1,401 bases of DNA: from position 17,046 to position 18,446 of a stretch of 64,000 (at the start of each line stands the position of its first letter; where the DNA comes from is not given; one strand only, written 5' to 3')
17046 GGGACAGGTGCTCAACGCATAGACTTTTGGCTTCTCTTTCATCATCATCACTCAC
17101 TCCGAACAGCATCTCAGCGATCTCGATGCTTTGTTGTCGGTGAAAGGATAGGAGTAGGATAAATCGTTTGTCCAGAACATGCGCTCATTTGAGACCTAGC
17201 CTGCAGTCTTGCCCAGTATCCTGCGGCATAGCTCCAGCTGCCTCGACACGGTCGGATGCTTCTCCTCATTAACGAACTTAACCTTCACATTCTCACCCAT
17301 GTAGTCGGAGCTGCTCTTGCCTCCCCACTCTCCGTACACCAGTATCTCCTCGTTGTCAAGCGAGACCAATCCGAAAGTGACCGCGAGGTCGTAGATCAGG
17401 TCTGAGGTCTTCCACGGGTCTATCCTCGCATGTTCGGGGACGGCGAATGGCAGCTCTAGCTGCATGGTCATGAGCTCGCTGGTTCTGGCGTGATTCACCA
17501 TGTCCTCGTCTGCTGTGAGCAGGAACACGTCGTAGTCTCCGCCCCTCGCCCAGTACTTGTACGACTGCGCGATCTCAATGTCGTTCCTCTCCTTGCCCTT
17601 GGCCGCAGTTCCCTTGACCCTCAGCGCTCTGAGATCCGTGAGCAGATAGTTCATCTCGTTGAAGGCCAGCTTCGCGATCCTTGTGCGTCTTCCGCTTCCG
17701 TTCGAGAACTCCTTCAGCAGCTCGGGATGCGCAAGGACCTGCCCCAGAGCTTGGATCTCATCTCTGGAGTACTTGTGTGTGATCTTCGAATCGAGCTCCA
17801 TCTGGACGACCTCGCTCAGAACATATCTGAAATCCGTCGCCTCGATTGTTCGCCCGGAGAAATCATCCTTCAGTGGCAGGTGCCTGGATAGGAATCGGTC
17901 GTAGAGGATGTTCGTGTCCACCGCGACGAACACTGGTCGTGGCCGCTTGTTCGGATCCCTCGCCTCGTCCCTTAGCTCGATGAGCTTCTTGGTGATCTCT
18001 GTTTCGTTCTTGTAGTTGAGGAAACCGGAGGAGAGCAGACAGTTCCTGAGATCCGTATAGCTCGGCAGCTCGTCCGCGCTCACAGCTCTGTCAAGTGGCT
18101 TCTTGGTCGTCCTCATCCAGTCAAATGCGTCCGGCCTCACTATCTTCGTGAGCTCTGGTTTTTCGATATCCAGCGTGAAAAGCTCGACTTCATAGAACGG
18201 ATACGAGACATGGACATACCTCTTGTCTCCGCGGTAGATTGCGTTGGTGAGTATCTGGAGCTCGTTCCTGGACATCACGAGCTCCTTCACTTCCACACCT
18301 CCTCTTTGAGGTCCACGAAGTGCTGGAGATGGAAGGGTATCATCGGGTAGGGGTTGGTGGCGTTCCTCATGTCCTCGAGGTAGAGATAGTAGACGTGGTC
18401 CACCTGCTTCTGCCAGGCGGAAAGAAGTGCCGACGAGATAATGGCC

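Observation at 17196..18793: Two-gene module of a standalone minimal CARF-like sensor and a PIN-domain protein, with no CRISPR-Cas nearby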

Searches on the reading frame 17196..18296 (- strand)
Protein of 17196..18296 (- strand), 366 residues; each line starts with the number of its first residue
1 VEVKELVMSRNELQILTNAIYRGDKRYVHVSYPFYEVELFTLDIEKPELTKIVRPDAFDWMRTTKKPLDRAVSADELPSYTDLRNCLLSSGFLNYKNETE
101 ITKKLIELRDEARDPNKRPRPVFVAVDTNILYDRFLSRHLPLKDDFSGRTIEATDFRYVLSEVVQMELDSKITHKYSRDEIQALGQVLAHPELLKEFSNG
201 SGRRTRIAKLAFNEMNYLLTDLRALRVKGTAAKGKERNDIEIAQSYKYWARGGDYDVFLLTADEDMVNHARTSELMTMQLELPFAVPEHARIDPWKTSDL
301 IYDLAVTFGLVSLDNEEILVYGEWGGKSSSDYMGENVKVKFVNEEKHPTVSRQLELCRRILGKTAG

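Call 3: search_protein_families(library=pfam, proteins=[window:17196-18296:-], max_evalue=1)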
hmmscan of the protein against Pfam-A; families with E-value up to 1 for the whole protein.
window:17196-18296:- (366 aa): 2 families
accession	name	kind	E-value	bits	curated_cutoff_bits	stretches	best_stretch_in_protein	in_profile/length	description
PF16289.11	PIN_12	-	0.00016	22.6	32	1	125-182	2-57/172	PIN domain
PF13638.12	PIN_4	-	0.012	16.4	21.9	1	126-280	3-131/132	PIN domain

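Call 4: search_protein_families(library=ncbifam, proteins=[window:17196-18296:-], max_evalue=1)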
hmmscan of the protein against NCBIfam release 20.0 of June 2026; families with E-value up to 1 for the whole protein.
window:17196-18296:- (366 aa): 0 families

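Call 5: search_protein_families(library=padloc, proteins=[window:17196-18296:-], max_evalue=1)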
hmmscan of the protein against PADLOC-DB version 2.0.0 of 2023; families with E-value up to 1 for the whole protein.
window:17196-18296:- (366 aa): 2 families
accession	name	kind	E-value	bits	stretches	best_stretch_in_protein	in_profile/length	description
PDLC01973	CARF_m1--CARF_PIN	-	6.4e-27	92.7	1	75-341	222-455/465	-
PDLC01982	CARF_m3--CARF_PIN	-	0.0066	13.5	1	83-105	185-207/392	-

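Call 10: find_encoding_contigs(protein=window:17196-18296:-, flank=10000, max_places=6)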
Protein window:17196-18296:- (366 aa): no gene with exactly this product is on record in the collection.

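Call 11: find_homologous_proteins(query=window:17196-18296:-)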
Query window:17196-18296:- (366 aa): 149 proteins with E <= 0.001 among 2176 candidates; the best 120 are listed.
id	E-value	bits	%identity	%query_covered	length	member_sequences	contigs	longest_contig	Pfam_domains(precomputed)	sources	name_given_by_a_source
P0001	7.1e-235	797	98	99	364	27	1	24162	-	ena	-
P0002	3.1e-215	732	88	99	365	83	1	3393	-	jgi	jgi:hypothetical protein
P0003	1.4e-211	720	86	99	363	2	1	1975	-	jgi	-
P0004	1.6e-203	694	83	99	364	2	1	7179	-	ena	-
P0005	2.2e-202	690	81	99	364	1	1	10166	PF16289.12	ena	-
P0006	1.4e-201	687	81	99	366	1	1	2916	-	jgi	jgi:hypothetical protein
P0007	3.6e-201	686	80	99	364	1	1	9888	-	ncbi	ncbi:MAG: hypothetical protein ACUVT7_05290 [Thermoplasmata archaeon]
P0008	4.4e-201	686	81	99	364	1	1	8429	PF16289.12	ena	-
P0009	8.4e-201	685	80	100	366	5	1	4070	-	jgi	-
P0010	9.4e-201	684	81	98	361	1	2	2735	-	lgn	-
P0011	2.7e-199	680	80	100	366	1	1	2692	-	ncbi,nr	ncbi:MAG TPA: hypothetical protein VJ489_02410 [Thermoplasmata archaeon]|nr:hypothetical protein [Th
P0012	3.3e-199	679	81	99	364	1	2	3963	-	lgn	-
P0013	3.8e-199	679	80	98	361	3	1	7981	-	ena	-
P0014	8.5e-199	678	82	98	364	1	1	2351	-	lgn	-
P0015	2.0e-198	677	80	99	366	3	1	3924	-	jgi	jgi:hypothetical protein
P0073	7.0e-187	639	75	100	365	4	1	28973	-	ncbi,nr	ncbi:MAG: hypothetical protein A3K60_01055 [Euryarchaeota archaeon RBG_19FT_COMBO_56_21]|nr:MAG: hyp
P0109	2.4e-161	555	66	99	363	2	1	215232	-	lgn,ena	-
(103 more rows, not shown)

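Call 12: find_encoding_contigs(protein=P0109, flank=6000, max_places=2)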
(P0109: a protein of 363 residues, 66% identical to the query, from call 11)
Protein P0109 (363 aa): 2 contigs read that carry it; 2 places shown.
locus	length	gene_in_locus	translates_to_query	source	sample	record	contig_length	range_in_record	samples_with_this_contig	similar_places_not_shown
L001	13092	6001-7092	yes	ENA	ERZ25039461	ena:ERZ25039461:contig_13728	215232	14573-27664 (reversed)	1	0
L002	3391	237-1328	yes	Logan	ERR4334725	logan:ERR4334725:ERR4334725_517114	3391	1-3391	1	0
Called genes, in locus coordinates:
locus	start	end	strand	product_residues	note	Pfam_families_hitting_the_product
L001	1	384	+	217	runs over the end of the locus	PF00702:Hydrolase (faint), PF08282:Hydrolase_3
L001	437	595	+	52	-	-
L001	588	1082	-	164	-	PF13428:TPR_14 (faint), PF13432:TPR_16, PF00515:TPR_1 (faint), PF07719:TPR_2 (faint), PF13181:TPR_8 (faint), PF14559:TPR_19, PF13431:TPR_17 (weak), PF13414:TPR_11 (weak)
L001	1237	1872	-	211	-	-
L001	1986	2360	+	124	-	PF01849:NAC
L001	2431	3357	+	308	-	PF00005:ABC_tran, PF13304:AAA_21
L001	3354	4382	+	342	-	PF12679:ABC2_membrane_2, PF12698:ABC2_membrane_3, PF12730:ABC2_membrane_4 (weak)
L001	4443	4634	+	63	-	-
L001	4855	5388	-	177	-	PF13489:Methyltransf_23, PF01209:Ubie_methyltran, PF13847:Methyltransf_31, PF08241:Methyltransf_11, PF08242:Methyltransf_12, PF13649:Methyltransf_25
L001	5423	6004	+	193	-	-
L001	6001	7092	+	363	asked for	-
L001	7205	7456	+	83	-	PF00462:Glutaredoxin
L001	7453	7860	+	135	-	PF02943:FeThRed_B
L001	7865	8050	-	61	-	PF12838:Fer4_7, PF13187:Fer4_9 (weak), PF25160:LdpA_Fe-S-bd (weak), PF12797:Fer4_2, PF12837:Fer4_6, PF13237:Fer4_10 (weak), PF00037:Fer4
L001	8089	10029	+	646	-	PF01590:GAF, PF13185:GAF_2, PF13492:GAF_3, PF00512:HisKA, PF02518:HATPase_c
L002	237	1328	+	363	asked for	-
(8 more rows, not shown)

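Call 13: find_encoding_contigs(protein=P0001, flank=10000, max_places=2)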
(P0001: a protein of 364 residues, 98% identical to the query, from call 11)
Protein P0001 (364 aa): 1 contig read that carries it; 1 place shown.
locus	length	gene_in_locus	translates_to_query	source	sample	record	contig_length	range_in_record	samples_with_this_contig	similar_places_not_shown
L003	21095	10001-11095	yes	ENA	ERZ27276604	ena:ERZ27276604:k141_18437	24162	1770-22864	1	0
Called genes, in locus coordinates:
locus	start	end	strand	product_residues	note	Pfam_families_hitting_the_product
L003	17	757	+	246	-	-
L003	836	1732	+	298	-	PF02649:GCHY-1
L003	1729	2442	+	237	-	PF00702:Hydrolase (faint), PF08282:Hydrolase_3, PF05116:S6PP (weak)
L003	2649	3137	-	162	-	PF00515:TPR_1 (faint), PF07719:TPR_2 (faint), PF13428:TPR_14 (faint), PF13432:TPR_16 (weak), PF13181:TPR_8 (faint), PF13414:TPR_11 (weak), PF14559:TPR_19 (faint), PF13414:TPR_11 (weak), +1 more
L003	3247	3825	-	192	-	-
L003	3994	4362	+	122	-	PF01849:NAC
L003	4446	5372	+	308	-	PF00005:ABC_tran, PF13304:AAA_21, PF13732:DrrA1-3_C (weak)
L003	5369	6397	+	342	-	PF12679:ABC2_membrane_2, PF12698:ABC2_membrane_3 (weak)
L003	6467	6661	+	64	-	-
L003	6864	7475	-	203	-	PF13489:Methyltransf_23 (weak), PF00398:RrnaAD (weak), PF02475:TRM5-TYW2_MTfase, PF01209:Ubie_methyltran, PF13847:Methyltransf_31, PF08241:Methyltransf_11, PF08242:Methyltransf_12, PF13649:Methyltransf_25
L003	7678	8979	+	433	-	-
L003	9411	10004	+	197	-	-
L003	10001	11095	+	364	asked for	-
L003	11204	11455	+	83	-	PF00462:Glutaredoxin, PF13417:GST_N_3 (weak)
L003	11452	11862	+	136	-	PF02943:FeThRed_B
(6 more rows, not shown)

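Call 14: find_encoding_contigs(protein=P0073, flank=6000, max_places=2)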
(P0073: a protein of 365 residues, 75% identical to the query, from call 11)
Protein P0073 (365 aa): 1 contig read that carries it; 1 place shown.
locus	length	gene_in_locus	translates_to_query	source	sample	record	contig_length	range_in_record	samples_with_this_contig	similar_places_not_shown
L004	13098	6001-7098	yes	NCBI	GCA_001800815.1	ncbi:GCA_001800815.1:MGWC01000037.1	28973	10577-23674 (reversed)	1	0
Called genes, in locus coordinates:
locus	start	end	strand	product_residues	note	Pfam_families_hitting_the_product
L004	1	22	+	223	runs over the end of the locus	PF00702:Hydrolase (faint), PF08282:Hydrolase_3, PF05116:S6PP (weak), PF08282:Hydrolase_3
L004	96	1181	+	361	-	PF01978:TrmB (faint), PF13412:HTH_24 (faint)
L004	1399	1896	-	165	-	PF00515:TPR_1 (faint), PF07719:TPR_2 (faint), PF13181:TPR_8 (faint), PF13428:TPR_14 (faint), PF13432:TPR_16, PF14559:TPR_19 (faint), PF13431:TPR_17 (faint), PF13414:TPR_11 (weak)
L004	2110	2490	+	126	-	PF01849:NAC, PF19026:UBA_HYPK (weak)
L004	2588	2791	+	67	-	-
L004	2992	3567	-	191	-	PF00398:RrnaAD, PF01209:Ubie_methyltran, PF02475:TRM5-TYW2_MTfase, PF13489:Methyltransf_23, PF13847:Methyltransf_31, PF08241:Methyltransf_11, PF08242:Methyltransf_12, PF13649:Methyltransf_25, +5 more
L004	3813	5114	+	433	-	PF17874:TPR_MalT (faint), PF13176:TPR_7 (faint), PF13432:TPR_16 (faint), PF00515:TPR_1 (faint), PF07719:TPR_2 (faint), PF13181:TPR_8 (faint), PF13374:TPR_10 (faint), PF13424:TPR_12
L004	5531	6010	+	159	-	-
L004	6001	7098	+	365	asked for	-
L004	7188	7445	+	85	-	PF00462:Glutaredoxin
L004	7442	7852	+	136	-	PF02943:FeThRed_B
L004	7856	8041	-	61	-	PF13237:Fer4_10 (faint), PF12838:Fer4_7 (weak), PF12837:Fer4_6 (weak), PF00037:Fer4 (weak)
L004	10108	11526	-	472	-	PF14691:Fer4_20, PF13241:NAD_binding_7 (faint), PF13738:Pyr_redox_3 (faint), PF00070:Pyr_redox (weak), PF01266:DAO (faint), PF07992:Pyr_redox_2, PF13450:NAD_binding_8 (weak)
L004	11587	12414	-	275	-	PF00175:NAD_binding_1 (weak), PF10418:DHODB_Fe-S_bind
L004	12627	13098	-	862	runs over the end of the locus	PF01493:GXGXG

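Call 31: search_protein_representatives(protein=window:17196-18296:-)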
Query: 366 residues. Proteins with E-value up to 0.001 (for the whole library): 237; up to 1e-10: 148; up to 1e-30: 43. The best 150 are listed.
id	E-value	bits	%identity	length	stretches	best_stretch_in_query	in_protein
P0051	4.2e-193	657.6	77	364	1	3-366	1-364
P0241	1.8e-125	435.2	81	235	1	1-235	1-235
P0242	8.2e-90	317.9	45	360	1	3-362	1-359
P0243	2.2e-78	280.3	42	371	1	1-361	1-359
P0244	4.8e-67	243.0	40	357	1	15-344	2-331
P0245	5.5e-64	233.0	36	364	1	9-359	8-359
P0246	3.4e-61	223.8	38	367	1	4-341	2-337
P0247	8.5e-57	209.3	35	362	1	9-363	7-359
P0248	2.4e-52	194.7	34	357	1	4-360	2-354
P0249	3.3e-50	187.7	34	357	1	5-361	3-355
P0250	4.1e-50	187.3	38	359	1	16-341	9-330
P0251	1.0e-49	186.1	33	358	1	5-358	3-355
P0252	1.9e-49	185.1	33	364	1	6-362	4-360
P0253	2.4e-48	181.6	33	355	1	13-340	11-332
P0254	4.8e-48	180.6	35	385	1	5-360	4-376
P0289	7.5e-23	97.7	27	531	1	3-361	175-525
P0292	2.3e-22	96.1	25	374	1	5-342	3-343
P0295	4.1e-22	95.3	28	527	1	6-361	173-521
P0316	3.3e-18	82.4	33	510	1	30-362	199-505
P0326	4.3e-17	78.8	23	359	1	6-345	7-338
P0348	2.0e-15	73.3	24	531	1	5-358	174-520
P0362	9.3e-14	67.8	33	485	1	2-361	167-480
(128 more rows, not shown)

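Call 37: find_homologous_proteins(query=A2, max_evalue=0.00001)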
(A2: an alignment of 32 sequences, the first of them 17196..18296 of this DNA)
Query A2 (32 sequences) (366 aa, profile of the alignment): 150 proteins with E <= 0.00001 among 8000 candidates; the best 120 are listed.
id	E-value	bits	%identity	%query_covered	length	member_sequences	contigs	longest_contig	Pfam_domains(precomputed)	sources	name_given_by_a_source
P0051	6.9e-132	458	77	99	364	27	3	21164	-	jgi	-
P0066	9.4e-132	457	77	99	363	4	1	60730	-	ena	-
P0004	3.3e-131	455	83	99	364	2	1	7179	-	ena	-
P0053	6.4e-131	455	78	99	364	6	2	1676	-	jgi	jgi:hypothetical protein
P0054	7.5e-131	454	77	99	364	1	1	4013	-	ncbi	-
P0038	8.1e-131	454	78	99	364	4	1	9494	-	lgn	-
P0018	1.0e-130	454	79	99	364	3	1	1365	-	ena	-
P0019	1.3e-130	454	80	99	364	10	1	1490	-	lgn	-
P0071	3.5e-130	452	75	99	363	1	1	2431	PF16289.12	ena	-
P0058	3.9e-130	452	78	99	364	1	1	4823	-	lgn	-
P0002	3.9e-130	452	88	99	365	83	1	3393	-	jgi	jgi:hypothetical protein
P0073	9.8e-130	451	75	100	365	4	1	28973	-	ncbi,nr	ncbi:MAG: hypothetical protein A3K60_01055 [Euryarchaeota archaeon RBG_19FT_COMBO_56_21]|nr:MAG: hyp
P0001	9.8e-130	451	98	99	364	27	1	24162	-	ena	-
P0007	1.3e-129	450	80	99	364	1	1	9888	-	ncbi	ncbi:MAG: hypothetical protein ACUVT7_05290 [Thermoplasmata archaeon]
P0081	1.5e-129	450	73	99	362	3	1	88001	-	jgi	-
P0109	8.1e-122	425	66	99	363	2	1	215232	-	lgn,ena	-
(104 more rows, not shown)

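Call 46: predict_structure(alignment_id=A2)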
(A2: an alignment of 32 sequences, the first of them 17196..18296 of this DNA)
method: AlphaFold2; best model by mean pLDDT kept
length: 366 residues; sequences in the alignment: 32
mean_pLDDT: 94.4   pTM: 0.92
mean pLDDT of the five models: 94.4, 94.1, 94.1, 94.0, 93.9
residues with pLDDT >= 90: 322; 70-90: 39; 50-70: 5; < 50: 0
segments of 3 or more residues with pLDDT < 50: none
pLDDT, mean of each block of 10 residues (from residue 1): 86 94 91 97 93 97 85 91 97 96 97 91 97 97 96 98 97 94 94 95 97 98 97 92 98 97 98 98 94 91 98 94 96 97 90 95 74
secondary structure, 60 per line:
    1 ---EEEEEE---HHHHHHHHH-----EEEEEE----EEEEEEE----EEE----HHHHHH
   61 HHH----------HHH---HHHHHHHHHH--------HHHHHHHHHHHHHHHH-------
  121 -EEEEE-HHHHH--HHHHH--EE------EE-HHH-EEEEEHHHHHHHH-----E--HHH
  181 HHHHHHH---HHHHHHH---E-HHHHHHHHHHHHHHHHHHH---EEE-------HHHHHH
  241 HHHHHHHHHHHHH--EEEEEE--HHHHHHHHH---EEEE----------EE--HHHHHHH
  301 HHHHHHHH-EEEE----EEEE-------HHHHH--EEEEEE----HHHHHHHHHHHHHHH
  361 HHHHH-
elements in order: E4-9 H13-21 E27-32 E37-43 E48-50 H55-63 H80-89 H98-113 E122-126 H128-132 H135-139 E157-161 H162-169 H178-187 H191-197 H203-221 E225-227 H235-253 E256-261 H264-272 E276-279 H294-308 E310-313 E318-321 H329-333 E336-341 H346-365

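Call 63: search_solved_structures(query=A2, max_evalue=1, show_alignments=1)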
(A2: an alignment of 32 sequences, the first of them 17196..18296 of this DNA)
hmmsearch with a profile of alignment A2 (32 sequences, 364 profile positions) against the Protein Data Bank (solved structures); distinct sequences matched with E-value up to 1: 6.
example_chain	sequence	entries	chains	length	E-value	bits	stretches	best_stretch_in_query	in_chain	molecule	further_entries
9jxw_A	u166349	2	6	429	0.047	15.7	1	233-302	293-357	PIN domain-containing protein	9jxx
4gkq_A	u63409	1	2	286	0.2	13.6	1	148-198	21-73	SPINDLE POLE BODY-ASSOCIATED PROTEIN VIK1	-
4gkp_A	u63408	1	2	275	0.25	13.3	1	150-198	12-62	Spindle pole body-associated protein VIK1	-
1rkb_A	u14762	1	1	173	0.54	12.2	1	121-160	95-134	Protein AD-004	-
3iij_A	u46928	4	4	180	0.59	12.1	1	121-160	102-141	Coilin-interacting nuclear ATPase protein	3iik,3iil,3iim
5jzv_A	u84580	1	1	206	0.77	11.7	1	121-160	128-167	Adenylate kinase isoenzyme 6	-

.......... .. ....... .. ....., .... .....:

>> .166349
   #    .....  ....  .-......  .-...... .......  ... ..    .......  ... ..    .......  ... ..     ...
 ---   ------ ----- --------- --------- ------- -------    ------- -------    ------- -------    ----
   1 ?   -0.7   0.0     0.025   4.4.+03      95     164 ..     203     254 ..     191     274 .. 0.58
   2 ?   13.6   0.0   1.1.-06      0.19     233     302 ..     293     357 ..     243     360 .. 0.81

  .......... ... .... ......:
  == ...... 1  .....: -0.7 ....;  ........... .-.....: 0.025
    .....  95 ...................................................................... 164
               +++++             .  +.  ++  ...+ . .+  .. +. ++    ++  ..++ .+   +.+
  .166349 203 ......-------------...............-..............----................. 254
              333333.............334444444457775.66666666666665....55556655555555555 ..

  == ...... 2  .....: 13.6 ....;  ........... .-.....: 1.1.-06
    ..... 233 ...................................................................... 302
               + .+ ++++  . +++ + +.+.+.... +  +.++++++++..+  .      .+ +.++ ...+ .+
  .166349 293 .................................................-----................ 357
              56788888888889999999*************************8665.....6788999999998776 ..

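Call 73: find_encoding_contigs(protein=P0316, flank=10000, max_places=3)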
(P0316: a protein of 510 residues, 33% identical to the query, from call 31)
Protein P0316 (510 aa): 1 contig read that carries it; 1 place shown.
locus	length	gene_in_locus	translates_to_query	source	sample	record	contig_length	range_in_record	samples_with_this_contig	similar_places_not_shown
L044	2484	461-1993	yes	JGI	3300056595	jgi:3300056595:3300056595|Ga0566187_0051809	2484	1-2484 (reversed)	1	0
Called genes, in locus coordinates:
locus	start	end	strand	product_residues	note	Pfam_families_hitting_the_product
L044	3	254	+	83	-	?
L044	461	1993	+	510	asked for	-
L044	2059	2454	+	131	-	PF24434:DUF7557 (weak)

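Call 74: find_encoding_contigs(protein=P0289, flank=10000, max_places=3)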
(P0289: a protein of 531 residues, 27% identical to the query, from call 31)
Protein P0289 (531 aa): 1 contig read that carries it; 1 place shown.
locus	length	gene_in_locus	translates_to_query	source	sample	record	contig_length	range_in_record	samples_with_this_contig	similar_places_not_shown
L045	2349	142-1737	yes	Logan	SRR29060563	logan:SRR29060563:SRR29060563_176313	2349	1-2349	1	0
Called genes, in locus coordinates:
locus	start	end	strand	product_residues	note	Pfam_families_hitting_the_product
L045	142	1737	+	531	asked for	-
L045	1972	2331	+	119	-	-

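Call 81: find_encoding_contigs(protein=P0292, flank=6000, max_places=2)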
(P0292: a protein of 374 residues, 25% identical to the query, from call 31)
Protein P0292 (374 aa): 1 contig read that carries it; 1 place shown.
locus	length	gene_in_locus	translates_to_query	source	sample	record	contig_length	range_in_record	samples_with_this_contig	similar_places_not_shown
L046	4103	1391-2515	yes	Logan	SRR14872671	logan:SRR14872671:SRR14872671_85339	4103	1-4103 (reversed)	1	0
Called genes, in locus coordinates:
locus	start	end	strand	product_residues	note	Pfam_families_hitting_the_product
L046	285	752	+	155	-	-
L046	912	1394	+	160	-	-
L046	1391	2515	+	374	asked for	-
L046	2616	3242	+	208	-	PF17032:Zn_ribbon_15 (faint), PF12773:DZR (faint), PF18912:DZR_2 (faint)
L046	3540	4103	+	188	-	?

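Call 82: find_encoding_contigs(protein=P0326, flank=6000, max_places=2)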
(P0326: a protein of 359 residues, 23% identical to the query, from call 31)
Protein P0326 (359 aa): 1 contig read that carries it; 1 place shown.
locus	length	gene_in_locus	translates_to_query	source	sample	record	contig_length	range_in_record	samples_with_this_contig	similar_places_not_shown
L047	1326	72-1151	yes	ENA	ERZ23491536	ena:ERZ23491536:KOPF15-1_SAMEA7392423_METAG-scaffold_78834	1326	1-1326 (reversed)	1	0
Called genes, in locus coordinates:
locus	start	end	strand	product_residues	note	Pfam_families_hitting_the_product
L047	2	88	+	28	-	?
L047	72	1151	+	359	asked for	-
